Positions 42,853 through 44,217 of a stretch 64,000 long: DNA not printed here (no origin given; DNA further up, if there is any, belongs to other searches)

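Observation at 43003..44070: Candidate mitosomal beta-barrel (Tom40-like) protein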

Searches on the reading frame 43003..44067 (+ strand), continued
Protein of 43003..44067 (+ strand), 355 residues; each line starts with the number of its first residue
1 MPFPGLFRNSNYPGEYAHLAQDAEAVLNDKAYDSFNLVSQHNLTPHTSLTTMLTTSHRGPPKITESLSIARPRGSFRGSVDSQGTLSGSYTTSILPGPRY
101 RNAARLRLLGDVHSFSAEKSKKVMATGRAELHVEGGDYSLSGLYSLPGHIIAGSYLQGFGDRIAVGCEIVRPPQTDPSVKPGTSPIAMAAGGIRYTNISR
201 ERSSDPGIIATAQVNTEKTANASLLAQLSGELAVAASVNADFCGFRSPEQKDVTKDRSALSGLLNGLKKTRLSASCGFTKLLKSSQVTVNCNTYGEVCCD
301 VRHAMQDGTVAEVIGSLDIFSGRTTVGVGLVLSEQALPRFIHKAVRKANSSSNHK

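Call 34: search_solved_structures(query=A3, max_evalue=10, show_alignments=1)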
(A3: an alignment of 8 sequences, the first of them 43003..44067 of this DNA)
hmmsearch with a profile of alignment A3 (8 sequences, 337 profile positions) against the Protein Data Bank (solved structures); distinct sequences matched with E-value up to 10: 10.
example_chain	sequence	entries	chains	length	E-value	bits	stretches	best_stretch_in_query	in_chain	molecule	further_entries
6jnf_A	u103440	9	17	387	0.011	18.1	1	150-322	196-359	Mitochondrial import receptor subunit TOM40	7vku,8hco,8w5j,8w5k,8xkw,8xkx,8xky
6ucu_A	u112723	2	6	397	0.012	18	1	150-322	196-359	Mitochondrial import receptor subunit TOM40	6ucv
9i6b_A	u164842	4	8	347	0.013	18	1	148-232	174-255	Mitochondrial import receptor subunit (Tom40)-like protein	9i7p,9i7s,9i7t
7e4i_D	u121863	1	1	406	0.013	17.9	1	150-322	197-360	Mitochondrial import receptor subunit TOM40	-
7e4h_D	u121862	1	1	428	0.015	17.7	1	150-322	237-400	Mitochondrial import receptor subunit TOM40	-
7ck6_A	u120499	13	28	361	0.075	15.4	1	117-183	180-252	Mitochondrial import receptor subunit TOM40 homolog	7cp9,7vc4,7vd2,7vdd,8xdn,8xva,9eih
9etm_A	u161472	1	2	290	0.1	15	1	112-171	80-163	Mitochondrial import receptor subunit TOM40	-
7vby_B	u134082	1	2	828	0.56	12.5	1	127-183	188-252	Translocase of the Outer Membrane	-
5c9l_A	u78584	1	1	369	0.62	12.4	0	122-162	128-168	PLL lectin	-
5c9o_A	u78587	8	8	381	0.7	12.2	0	122-162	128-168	PLL lectin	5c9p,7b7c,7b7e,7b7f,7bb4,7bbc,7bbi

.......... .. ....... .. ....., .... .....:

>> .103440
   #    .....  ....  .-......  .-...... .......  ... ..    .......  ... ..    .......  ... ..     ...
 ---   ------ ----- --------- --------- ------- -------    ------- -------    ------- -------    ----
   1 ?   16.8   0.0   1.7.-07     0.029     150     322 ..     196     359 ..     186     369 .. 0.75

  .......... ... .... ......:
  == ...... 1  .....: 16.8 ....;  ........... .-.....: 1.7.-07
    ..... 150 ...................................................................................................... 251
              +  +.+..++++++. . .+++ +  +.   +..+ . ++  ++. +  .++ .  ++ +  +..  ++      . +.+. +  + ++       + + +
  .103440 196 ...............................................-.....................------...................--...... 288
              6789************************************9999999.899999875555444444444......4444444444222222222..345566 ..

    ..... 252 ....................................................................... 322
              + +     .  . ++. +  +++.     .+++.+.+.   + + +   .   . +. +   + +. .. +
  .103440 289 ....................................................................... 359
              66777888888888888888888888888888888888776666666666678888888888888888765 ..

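Call 43: search_protein_families(library=ncbifam, proteins=[window:43003-44067:+, P0004, P0014, P0015, P0018, P0019], max_evalue=1)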
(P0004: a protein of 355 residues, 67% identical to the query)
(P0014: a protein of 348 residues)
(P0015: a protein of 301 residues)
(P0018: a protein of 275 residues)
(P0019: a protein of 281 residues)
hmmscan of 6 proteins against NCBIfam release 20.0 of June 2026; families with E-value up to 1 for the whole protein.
window:43003-44067:+ (355 aa): 0 families

P0004 (355 aa): 1 family
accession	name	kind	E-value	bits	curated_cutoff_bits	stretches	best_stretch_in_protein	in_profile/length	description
TIGR02199.1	rfaE_dom_II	equivalog_domain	0.025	14.4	181.5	1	113-145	81-113/144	D-glycero-beta-D-manno-heptose 1-phosphate adenylyltransferase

P0014 (348 aa): 0 families

P0015 (301 aa): 1 family
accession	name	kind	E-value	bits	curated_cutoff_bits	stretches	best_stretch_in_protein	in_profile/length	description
NF010373.0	PRK13799.1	equivalog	0.17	10.3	1087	1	200-281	375-455/591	unknown domain/N-carbamoyl-L-amino acid hydrolase fusion protein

P0018 (275 aa): 0 families

P0019 (281 aa): 1 family
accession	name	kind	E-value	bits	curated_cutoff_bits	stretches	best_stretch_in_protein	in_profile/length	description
TIGR00989.1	3a0801s07tom40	subfamily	3.3e-08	33.4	271.85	1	26-156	18-159/161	mitochondrial import receptor subunit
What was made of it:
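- Closest known: Fungal and animal Tom40. Different: The TIGR00989 Tom40 model does not detect it (call 43).
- Tried and rejected: It does not detect the window protein, and it matches only the Dysnectes relative, far below its cut-off (call 43).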

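Call 45: predict_structure(alignment_id=A4)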
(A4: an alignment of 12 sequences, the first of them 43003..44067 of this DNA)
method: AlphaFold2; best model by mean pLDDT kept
length: 355 residues; sequences in the alignment: 12
mean_pLDDT: 75.4   pTM: 0.64
mean pLDDT of the five models: 75.4, 74.0, 72.3, 70.9, 68.8
residues with pLDDT >= 90: 49; 70-90: 206; 50-70: 58; < 50: 42
segments of 3 or more residues with pLDDT < 50: 1-14, 179-184, 245-262, 353-355
pLDDT, mean of each block of 10 residues (from residue 1): 27 52 74 72 87 79 90 87 88 72 81 71 83 83 84 86 86 60 64 81 74 83 89 91 53 42 55 90 89 89 83 87 82 69 71 47
secondary structure, 60 per line:
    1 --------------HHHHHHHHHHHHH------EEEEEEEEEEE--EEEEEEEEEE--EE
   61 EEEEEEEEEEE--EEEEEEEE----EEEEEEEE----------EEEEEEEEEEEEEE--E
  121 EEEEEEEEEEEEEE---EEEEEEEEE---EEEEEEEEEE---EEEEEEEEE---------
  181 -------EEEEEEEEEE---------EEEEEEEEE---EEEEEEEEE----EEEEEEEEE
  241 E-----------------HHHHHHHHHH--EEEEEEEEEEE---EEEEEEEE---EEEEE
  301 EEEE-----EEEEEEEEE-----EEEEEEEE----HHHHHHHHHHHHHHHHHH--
elements in order: H15-27 E34-44 E47-56 E59-71 E74-81 E86-93 E104-117 E120-134 E138-146 E150-159 E163-171 E188-197 E207-215 E219-227 E232-241 H259-268 E271-281 E285-292 E296-304 E310-318 E324-331 H336-353
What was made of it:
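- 43039..43083 (+): N-terminal conserved PG motif (aa 13-14) and amphipathic helix (aa 15-27), homologous to the NPG-helix segment of Tom40 that lies in the barrel lumen in solved TOM structures. The model shows helix 15-27 (call 45).
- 43102..43995 (+): 19-strand beta-barrel (aa 34-331). AlphaFold2 model with mean pLDDT 75.4 and pTM 0.64, with 19 DSSP strands (call 45).
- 43516..43563 (+): Lineage-specific loop insertion between b10 and b11 (aa 172-187, Pro/Ser/Thr-rich). It is absent from G. muris, Spironucleus and Dysnectes Tom40. Model confidence is low here (pLDDT <50 at aa 179-184) (call 45).
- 44008..44061 (+): C-terminal basic helix after the barrel (aa 336-353, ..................). 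It is present in the G. intestinalis-group sequences and short or absent in more distant relatives. Model helix 336-353 (call 45).
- On Eukaryotic porin superfamily (Pfam Porin_3, PF01459): The AlphaFold2 model (pLDDT 75.4) has helix 15-27 and 19 strands between aa 34 and 331 (call 45).
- The AlphaFold model has pLDDT 75.4, 19 strands and N- and C-terminal helices (call 45). The deeper alignment gives a confident 19-strand barrel (call 45).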

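Call 48: fold_search(model_id=the predicted structure, library=pdb)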
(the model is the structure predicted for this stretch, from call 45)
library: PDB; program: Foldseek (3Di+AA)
matches with E <= 10: 807; with E <= 0.001: 38
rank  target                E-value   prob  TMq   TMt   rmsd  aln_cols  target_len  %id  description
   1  6ucv_I                8.0e-13  1.00  0.64  0.72   3.8       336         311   14  Cryo-EM structure of the mitochondrial TOM complex from yeast (tetramer) (released 2019-11-06)
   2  8hco_I                8.0e-13  1.00  0.65  0.70   6.1       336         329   15  Substrate-engaged TOM complex from yeast (released 2023-09-13)
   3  9i6b_A                1.0e-12  1.00  0.67  0.75   3.5       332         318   16  CryoEM structure of the Chaetomium thermophilum TOM core complex at 2.7 angstrom resolution (pALDH treated) (released 2025-07-09)
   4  9j99_A                1.3e-12  1.00  0.65  0.72   5.4       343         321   14  Substrate-engaged TOM complex from yeast (released 2025-09-10)
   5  9j99_I                1.9e-12  1.00  0.66  0.72   4.8       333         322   14  Substrate-engaged TOM complex from yeast (released 2025-09-10)
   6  6ucv_a                2.1e-12  1.00  0.62  0.69   3.9       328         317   14  Cryo-EM structure of the mitochondrial TOM complex from yeast (tetramer) (released 2019-11-06)
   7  7vc4_B                2.2e-12  1.00  0.66  0.80   3.8       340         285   13  Tom complex with Tom22 and Tom20 subunits (released 2022-09-07)
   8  6ucu_A                3.0e-12  1.00  0.66  0.75   5.0       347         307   15  Cryo-EM structure of the mitochondrial TOM complex from yeast (dimer) (released 2019-11-06)
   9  8hco_A                5.4e-12  1.00  0.65  0.70   6.0       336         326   14  Substrate-engaged TOM complex from yeast (released 2023-09-13)
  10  6ucv_A                6.2e-12  1.00  0.63  0.71   5.1       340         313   14  Cryo-EM structure of the mitochondrial TOM complex from yeast (tetramer) (released 2019-11-06)
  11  6jnf_A                9.0e-12  1.00  0.62  0.70   6.1       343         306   16  Cryo-EM structure of the translocator of the outer mitochondrial membrane (released 2019-10-16)
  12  8xkw_A                1.6e-11  1.00  0.67  0.75   5.2       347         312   15  Structure of the TOM40 complex unannealed (released 2024-12-25)
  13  7cp9_I                1.8e-11  1.00  0.65  0.80   4.7       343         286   13  Cryo-EM structure of human mitochondrial translocase TOM complex at 3.0 angstrom. (released 2021-04-28)
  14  8b4i_A                2.0e-11  1.00  0.66  0.72   6.5       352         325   13  Cryo-EM structure of the Neurospora crassa TOM core complex at 3.3 angstrom (released 2023-08-09)
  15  9etm_A                2.5e-11  1.00  0.65  0.78   5.2       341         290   14  cryoEM structure of the Drosophila melanogaster TOM core complex (released 2024-12-04)
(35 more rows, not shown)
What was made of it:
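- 43102..43995 (+): Foldseek top 17 hits are Tom40 chains, E 8e-13 to 2e-10, TM 0.62-0.81 (call 48).
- On Tom40: Foldseek ranks 1-17 are Tom40 (call 48).
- Foldseek ranks 1-17 are all Tom40 (call 48). Structural similarity to VDAC is almost as good as to Tom40 (TM-scores 0.64-0.65 versus 0.62-0.67, call 48). VDAC structures match the model with E 2e-10 to 4e-9 and TM-scores equal to those of Tom40 (call 48). Foldseek ranks 17 Tom40 chains ahead of the first VDAC (call 48). Yeast Mdm10 (7btx_L) matches the model at E 9.9e-9 (call 48).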

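Call 51: list_cluster_members(proteins=[P0004, P0005, P0014, P0015, P0016, P0003])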
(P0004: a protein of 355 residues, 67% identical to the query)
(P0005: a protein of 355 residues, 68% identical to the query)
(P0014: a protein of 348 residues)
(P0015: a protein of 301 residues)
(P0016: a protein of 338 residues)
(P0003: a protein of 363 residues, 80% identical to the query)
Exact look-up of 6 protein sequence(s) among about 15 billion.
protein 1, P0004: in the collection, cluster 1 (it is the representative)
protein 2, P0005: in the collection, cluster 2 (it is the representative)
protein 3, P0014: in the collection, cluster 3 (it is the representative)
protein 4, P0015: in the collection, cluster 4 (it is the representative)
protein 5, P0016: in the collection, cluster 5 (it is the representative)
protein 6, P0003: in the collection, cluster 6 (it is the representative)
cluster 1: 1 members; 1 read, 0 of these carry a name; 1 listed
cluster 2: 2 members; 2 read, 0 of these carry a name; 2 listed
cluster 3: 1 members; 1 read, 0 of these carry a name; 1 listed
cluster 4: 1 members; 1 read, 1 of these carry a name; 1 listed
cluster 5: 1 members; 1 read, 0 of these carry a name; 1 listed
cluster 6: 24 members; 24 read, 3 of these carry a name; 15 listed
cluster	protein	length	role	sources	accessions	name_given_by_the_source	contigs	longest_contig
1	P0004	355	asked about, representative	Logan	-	-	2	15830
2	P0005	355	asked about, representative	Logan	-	-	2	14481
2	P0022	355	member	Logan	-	-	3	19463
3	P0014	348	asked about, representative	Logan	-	-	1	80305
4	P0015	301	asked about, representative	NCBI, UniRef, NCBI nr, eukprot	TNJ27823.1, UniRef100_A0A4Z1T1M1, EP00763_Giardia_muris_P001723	Tom40 [Giardia muris] | Tom40 n=1 Tax=Giardia muris TaxID=5742 RepID=A0A4Z1T1M1_GIAMU | TNJ27823.1 Tom40 [Giardia muris]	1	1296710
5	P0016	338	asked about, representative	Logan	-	-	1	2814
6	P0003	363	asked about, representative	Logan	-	-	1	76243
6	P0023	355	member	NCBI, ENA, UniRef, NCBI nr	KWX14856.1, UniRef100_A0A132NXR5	hypothetical protein QR46_1150 [Giardia duodenalis assemblage B] | Tom40 n=1 Tax=Giardia duodenalis assemblage B TaxID=1394984 RepID=A0A132NXR5_GIAIN | hypothetical protein QR46_1150 [Giardia intestinalis assemblage B]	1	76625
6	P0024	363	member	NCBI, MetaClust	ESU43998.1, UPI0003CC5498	Hypothetical protein GSB_17161, partial [Giardia duodenalis] | status=active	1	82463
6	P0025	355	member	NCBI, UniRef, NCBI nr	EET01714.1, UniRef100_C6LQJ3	Hypothetical protein GL50581_1022 [Giardia duodenalis ATCC 50581] | Tom40 n=2 Tax=Giardia intestinalis TaxID=5741 RepID=C6LQJ3_GIAIB | Hypothetical protein GL50581_1022 [Giardia intestinalis ATCC 50581]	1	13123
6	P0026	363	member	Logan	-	-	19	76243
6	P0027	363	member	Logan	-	-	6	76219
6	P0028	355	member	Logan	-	-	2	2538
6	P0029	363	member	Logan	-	-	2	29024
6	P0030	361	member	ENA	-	-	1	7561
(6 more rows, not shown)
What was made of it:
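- The assemblage B orthologue is GSB_17161 and G. muris TNJ27823.1 is 'Tom40' (call 51).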
